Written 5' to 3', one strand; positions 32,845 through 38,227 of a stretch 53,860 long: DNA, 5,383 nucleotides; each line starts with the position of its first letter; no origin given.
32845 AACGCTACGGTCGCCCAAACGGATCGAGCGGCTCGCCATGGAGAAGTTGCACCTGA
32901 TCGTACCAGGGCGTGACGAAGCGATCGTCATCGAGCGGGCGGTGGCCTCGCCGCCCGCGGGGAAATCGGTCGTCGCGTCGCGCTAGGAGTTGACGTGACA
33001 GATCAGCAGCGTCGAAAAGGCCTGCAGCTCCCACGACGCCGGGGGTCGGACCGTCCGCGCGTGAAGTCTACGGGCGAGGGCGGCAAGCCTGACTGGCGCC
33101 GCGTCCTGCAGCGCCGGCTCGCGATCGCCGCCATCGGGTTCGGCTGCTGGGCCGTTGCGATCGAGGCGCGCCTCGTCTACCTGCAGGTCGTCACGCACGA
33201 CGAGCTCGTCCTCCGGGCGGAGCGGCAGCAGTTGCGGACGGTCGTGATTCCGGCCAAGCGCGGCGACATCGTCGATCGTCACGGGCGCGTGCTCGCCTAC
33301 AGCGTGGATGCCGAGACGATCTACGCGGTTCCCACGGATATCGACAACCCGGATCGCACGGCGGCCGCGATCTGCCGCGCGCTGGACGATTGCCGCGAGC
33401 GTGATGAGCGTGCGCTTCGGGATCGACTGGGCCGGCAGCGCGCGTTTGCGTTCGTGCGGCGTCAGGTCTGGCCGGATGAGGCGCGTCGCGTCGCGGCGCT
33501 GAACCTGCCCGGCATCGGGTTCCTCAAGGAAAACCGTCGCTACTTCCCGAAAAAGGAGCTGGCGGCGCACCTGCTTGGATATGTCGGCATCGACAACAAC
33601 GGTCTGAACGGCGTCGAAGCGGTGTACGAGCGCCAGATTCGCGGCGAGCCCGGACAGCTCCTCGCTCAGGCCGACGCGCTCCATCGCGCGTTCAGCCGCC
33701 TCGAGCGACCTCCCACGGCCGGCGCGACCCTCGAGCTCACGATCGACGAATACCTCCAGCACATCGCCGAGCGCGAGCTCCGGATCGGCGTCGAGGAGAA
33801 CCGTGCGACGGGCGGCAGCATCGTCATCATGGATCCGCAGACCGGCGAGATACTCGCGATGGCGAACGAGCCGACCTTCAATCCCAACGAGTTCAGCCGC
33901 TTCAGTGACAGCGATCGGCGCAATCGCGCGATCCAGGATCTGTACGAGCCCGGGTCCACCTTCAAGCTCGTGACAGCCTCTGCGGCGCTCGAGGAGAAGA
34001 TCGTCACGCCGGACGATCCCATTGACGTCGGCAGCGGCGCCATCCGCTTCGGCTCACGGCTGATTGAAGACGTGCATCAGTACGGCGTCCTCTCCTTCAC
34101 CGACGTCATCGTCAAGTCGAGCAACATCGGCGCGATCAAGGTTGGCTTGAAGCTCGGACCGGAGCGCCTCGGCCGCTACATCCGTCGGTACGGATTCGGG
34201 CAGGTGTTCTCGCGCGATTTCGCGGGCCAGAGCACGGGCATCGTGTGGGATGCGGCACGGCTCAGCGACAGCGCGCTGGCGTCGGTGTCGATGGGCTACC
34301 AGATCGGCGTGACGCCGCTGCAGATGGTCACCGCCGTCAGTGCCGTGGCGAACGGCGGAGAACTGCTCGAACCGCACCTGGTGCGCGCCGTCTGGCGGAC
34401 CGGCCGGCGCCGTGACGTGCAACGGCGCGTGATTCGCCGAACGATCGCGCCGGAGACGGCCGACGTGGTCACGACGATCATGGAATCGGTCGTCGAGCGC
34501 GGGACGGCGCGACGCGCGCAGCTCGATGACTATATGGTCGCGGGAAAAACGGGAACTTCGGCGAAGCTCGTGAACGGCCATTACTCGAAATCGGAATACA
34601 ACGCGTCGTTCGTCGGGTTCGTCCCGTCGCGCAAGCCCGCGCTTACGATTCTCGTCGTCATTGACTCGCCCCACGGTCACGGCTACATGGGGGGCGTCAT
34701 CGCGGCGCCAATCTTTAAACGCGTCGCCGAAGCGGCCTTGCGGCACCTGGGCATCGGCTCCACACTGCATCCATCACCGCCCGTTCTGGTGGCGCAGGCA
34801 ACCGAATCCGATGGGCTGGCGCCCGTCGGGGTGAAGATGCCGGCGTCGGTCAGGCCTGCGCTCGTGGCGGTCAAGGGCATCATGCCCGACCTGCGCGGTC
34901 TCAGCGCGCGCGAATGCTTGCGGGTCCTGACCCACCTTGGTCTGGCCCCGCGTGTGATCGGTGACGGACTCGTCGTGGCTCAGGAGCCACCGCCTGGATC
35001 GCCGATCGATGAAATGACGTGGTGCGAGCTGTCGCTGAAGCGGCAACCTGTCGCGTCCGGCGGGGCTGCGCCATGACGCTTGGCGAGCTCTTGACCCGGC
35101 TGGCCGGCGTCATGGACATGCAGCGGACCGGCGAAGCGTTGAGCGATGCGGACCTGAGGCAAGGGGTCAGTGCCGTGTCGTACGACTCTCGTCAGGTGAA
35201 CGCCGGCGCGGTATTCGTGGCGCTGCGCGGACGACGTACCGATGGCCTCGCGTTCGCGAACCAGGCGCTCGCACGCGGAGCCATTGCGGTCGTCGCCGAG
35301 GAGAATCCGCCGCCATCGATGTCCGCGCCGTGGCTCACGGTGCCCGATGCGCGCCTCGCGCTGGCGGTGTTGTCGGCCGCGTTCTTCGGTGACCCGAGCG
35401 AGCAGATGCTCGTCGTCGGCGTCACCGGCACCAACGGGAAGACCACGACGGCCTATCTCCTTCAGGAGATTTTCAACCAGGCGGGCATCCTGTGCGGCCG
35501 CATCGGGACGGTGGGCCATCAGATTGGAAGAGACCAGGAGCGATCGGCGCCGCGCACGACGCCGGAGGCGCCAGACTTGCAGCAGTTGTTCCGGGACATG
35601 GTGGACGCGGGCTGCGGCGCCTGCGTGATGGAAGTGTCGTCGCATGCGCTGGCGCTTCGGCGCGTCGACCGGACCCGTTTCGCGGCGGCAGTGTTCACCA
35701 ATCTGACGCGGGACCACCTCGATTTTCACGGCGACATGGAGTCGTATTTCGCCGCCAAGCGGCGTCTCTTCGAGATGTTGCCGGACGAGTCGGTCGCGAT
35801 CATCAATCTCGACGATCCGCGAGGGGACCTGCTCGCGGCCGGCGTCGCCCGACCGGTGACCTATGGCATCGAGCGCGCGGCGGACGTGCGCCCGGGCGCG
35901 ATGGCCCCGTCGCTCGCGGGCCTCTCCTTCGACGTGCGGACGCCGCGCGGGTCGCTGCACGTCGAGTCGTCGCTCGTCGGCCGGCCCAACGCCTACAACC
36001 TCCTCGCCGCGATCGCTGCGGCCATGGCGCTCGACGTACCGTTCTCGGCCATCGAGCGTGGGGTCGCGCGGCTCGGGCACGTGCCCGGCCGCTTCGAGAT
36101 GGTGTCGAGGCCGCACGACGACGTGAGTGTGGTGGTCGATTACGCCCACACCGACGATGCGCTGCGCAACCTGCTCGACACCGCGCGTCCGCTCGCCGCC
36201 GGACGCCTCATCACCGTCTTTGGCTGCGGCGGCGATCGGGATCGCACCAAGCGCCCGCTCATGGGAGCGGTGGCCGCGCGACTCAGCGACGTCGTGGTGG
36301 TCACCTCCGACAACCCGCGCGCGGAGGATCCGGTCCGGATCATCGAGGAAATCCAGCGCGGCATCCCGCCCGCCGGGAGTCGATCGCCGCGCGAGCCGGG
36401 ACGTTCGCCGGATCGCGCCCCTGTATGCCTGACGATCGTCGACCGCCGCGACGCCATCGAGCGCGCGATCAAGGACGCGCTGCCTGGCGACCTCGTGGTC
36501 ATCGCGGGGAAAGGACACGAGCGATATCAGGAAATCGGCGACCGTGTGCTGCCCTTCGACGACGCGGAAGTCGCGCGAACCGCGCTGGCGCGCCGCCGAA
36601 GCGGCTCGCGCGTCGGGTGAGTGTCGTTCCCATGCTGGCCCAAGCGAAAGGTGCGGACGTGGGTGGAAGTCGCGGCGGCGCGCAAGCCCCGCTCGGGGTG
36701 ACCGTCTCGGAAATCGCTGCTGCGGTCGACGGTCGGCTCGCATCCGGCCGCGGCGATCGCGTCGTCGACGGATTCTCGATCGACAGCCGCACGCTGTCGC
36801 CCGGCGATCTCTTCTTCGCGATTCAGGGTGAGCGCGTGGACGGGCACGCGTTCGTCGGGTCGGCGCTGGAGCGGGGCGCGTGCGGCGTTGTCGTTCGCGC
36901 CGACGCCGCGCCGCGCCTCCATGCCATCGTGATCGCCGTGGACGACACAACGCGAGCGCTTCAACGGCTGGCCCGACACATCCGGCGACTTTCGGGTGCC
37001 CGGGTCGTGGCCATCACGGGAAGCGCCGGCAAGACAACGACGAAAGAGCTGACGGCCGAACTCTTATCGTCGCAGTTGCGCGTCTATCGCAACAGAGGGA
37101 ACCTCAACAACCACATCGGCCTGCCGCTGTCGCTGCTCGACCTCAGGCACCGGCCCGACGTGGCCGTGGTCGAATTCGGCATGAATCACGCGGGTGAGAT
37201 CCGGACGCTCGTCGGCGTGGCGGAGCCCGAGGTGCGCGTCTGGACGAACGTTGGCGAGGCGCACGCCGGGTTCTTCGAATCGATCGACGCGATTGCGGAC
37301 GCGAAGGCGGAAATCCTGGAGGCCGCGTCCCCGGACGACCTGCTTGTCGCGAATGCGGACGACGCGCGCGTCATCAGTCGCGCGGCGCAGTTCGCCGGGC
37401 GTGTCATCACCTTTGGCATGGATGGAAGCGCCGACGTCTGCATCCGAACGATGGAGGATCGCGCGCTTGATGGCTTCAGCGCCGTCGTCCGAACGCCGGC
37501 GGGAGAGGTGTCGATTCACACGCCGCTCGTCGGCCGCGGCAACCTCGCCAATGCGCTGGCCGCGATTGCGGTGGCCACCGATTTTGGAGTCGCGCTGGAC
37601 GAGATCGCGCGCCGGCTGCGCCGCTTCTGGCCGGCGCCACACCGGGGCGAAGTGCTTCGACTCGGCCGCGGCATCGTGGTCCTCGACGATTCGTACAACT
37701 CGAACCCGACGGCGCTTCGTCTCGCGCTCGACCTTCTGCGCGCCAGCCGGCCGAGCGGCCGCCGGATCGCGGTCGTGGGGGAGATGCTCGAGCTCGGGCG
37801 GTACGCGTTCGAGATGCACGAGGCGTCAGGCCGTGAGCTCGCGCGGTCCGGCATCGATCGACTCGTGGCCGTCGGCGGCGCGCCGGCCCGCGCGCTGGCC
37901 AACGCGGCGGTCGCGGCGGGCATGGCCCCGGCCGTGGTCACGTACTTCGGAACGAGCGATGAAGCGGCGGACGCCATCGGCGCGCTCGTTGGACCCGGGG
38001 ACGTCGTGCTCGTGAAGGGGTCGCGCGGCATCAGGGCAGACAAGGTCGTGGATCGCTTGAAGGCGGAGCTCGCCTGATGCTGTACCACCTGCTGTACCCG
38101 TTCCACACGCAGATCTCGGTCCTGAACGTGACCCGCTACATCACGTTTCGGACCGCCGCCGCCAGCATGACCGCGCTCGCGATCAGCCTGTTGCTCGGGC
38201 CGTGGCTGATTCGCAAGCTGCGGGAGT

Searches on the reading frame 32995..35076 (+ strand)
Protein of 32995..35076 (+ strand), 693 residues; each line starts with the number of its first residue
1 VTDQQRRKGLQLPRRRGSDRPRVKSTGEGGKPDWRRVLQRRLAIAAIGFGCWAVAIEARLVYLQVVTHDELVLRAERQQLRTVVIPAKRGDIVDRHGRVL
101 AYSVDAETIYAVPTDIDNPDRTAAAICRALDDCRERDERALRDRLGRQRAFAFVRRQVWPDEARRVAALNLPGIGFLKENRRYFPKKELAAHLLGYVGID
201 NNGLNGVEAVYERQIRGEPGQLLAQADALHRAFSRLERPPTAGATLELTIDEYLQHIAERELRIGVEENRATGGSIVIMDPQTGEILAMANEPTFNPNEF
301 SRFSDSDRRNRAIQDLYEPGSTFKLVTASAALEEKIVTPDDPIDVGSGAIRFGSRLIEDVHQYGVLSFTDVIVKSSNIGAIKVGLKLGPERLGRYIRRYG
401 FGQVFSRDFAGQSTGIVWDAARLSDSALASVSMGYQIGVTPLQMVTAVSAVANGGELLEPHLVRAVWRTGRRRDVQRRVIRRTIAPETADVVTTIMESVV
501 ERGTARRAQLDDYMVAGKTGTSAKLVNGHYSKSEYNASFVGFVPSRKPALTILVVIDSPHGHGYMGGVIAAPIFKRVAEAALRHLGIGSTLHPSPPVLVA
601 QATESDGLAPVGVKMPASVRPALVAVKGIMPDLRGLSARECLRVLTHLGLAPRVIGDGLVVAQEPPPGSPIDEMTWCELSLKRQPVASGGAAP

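Call 15: search_protein_families(library=pfam, proteins=[window:32995-35076:+], max_evalue=0.001)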
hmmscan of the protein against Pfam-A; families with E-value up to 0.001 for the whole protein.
window:32995-35076:+ (693 aa): 4 families
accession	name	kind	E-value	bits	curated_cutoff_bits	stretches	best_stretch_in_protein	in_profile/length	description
PF00905.27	Transpeptidase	-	6.7e-73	245.9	22.1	1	274-578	1-298/299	Penicillin binding protein transpeptidase domain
PF03717.20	PBP_dimer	-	1e-19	72.1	24.4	1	85-231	2-174/180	Penicillin-binding Protein dimerisation domain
PF03793.24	PASTA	-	1e-08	35.4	23.2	1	629-673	2-54/64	PASTA domain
PF13354.11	Beta-lactamase2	-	0.00057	19.7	22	0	316-521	20-189/214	Beta-lactamase enzyme family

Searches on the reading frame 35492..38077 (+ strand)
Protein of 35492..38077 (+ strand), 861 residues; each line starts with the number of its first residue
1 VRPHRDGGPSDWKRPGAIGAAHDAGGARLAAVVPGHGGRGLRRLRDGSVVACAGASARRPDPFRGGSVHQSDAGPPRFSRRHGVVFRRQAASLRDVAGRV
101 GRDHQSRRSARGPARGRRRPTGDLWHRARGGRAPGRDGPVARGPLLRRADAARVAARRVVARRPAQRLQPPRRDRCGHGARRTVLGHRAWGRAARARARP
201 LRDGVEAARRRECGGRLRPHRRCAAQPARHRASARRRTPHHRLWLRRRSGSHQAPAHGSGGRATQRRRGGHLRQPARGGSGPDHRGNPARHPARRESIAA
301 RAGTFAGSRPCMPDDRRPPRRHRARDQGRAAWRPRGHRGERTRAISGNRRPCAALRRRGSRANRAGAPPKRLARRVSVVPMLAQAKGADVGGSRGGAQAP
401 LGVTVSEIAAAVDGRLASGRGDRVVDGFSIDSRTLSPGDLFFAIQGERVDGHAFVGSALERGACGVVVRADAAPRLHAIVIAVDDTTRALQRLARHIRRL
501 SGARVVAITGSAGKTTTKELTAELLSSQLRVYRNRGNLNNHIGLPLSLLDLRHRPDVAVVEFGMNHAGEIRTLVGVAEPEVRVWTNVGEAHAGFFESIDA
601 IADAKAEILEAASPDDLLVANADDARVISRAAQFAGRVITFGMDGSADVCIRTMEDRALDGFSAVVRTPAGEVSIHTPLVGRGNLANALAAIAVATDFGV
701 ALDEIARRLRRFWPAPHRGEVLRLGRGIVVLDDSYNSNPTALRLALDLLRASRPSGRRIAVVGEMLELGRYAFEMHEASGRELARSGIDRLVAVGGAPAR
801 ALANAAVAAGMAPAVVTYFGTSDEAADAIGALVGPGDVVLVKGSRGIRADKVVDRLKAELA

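Call 15: search_protein_families(library=pfam, proteins=[window:35492-38077:+], max_evalue=0.001)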
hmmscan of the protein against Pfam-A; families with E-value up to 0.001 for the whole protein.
window:35492-38077:+ (861 aa): 3 families
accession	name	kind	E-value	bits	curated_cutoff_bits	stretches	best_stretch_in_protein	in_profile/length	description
PF08245.18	Mur_ligase_M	-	8.7e-45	153.6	24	1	508-695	1-200/200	Mur ligase middle domain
PF02875.26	Mur_ligase_C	-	3.1e-22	80.2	28.4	1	717-845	1-127/127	Mur ligase, glutamate ligase domain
PF01225.30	Mur_ligase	-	1e-11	45.5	21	1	426-496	3-93/95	Mur ligase family, catalytic domain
